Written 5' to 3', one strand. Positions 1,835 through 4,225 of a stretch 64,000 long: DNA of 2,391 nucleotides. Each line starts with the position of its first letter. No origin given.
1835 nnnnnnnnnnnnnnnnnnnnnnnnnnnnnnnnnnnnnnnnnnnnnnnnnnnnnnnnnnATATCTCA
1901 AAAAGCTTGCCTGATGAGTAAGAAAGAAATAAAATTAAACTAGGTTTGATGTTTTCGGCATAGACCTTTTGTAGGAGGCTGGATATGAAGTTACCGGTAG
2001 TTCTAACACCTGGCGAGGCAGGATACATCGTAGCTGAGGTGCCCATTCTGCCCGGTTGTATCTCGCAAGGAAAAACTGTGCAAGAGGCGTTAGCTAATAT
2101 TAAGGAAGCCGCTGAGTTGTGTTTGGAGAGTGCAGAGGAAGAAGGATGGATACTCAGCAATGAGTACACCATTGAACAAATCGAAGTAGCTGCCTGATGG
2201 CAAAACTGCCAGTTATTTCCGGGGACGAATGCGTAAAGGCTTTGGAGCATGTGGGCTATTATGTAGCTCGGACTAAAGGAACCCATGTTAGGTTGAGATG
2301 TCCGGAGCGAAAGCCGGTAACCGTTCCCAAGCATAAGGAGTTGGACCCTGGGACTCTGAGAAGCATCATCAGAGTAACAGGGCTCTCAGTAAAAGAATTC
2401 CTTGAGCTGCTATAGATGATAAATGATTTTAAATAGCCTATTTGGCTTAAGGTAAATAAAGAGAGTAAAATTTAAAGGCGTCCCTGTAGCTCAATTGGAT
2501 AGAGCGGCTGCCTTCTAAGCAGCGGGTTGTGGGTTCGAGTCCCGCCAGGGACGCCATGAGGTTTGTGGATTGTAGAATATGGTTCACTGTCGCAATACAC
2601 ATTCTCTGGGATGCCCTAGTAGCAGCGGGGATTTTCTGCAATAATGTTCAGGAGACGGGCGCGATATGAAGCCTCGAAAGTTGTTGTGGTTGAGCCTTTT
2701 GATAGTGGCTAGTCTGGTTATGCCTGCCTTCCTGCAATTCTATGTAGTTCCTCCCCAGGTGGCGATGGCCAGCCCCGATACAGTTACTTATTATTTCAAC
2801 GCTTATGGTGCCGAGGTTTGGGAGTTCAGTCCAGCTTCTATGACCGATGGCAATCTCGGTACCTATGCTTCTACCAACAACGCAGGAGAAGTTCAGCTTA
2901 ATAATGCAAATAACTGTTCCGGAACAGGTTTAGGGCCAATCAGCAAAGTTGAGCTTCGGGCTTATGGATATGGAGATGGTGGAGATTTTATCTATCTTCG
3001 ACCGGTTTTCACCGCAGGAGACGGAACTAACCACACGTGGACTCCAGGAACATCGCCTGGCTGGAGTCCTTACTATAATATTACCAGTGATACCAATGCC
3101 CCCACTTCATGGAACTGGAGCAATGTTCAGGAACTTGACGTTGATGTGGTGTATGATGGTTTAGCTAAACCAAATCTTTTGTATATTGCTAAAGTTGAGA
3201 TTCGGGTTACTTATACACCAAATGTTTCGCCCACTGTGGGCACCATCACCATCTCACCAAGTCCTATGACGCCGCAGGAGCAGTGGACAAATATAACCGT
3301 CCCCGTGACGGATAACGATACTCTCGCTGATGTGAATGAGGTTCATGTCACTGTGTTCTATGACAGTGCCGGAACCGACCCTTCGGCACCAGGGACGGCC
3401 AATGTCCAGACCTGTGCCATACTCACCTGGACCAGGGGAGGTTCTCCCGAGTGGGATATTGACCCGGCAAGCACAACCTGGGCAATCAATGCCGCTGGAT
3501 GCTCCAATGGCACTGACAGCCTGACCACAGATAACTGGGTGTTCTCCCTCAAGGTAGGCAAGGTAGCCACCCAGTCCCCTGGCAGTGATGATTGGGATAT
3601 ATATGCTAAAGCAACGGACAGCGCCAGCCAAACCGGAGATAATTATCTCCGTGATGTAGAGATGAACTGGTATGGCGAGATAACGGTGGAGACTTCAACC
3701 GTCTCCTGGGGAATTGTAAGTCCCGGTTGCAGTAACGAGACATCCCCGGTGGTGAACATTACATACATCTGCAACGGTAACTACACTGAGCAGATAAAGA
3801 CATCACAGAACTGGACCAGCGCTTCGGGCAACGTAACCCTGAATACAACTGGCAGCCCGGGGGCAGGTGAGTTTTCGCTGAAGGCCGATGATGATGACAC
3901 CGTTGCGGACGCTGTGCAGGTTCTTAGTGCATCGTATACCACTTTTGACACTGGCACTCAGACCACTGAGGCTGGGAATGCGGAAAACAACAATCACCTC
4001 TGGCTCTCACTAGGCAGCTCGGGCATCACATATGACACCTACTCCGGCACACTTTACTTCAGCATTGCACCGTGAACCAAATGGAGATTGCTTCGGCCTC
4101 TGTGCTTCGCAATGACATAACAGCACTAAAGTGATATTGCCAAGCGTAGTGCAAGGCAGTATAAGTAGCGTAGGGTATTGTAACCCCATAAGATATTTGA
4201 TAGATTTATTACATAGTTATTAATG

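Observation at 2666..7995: Cluster of four secreted surface proteins next to tRNA-Arg: sequon-rich paralogs, an FN3-domain protein, and C-terminal TM/basic-tail anchors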

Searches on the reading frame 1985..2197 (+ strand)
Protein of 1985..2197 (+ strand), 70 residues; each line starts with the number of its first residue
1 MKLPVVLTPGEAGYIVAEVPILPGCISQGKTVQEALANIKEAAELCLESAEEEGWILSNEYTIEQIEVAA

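Call 4: search_protein_families(library=pfam, proteins=[window:1985-2197:+], max_evalue=1)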
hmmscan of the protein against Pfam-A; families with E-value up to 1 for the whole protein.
window:1985-2197:+ (70 aa): 3 families
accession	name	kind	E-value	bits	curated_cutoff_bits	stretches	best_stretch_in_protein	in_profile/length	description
PF15919.11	HicB_lk_antitox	-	1e-08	35.8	27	1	4-66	2-64/123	HicB_like antitoxin of bacterial toxin-antitoxin system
PF21748.3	UPF0150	-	0.00026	21.3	27.3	1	13-44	19-50/64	UPF0150-like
PF24113.1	DUF7387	-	0.073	13.9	27.9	1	23-52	31-60/85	Family of unknown function (DUF7387)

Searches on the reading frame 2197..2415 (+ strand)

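Call 4: search_protein_families(library=pfam, proteins=[window:2197-2415:+], max_evalue=1)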
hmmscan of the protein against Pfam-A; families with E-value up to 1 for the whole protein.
window:2197-2415:+ (72 aa): 1 family
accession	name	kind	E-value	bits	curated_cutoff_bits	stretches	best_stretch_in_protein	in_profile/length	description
PF07927.17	HicA_toxin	-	1.4e-17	64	27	1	9-63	1-58/58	HicA toxin of bacterial toxin-antitoxin,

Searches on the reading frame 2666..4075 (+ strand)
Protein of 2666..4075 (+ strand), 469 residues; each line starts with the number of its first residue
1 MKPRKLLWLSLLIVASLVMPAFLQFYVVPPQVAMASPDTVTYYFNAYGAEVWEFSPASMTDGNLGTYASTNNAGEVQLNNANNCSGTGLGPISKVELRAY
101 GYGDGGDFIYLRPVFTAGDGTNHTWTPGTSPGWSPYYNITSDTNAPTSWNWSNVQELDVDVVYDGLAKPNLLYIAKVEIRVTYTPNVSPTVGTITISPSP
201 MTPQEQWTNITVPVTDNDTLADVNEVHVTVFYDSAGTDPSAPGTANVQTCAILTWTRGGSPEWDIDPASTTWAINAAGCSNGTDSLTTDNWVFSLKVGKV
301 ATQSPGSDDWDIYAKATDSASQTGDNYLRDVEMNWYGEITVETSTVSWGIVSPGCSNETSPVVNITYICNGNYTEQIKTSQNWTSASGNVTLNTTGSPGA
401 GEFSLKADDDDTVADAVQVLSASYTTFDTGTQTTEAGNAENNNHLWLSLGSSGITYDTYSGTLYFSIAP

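Call 4: search_protein_families(library=pfam, proteins=[window:2666-4075:+], max_evalue=1)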
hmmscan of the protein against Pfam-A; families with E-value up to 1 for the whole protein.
window:2666-4075:+ (469 aa): 1 family
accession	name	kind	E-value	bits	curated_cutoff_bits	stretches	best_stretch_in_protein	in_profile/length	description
PF16378.10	DUF4988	-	0.46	10.7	30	1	226-334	58-166/183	Domain of unknown function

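Call 5: search_protein_families(library=ncbifam, proteins=[window:2666-4075:+], max_evalue=1)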
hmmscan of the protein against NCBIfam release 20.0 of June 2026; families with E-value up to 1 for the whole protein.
window:2666-4075:+ (469 aa): 0 families

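Call 73: search_solved_structures(query=window:2666-4075:+, max_evalue=1)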
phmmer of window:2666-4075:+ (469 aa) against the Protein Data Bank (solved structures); distinct sequences matched with E-value up to 1: 0.
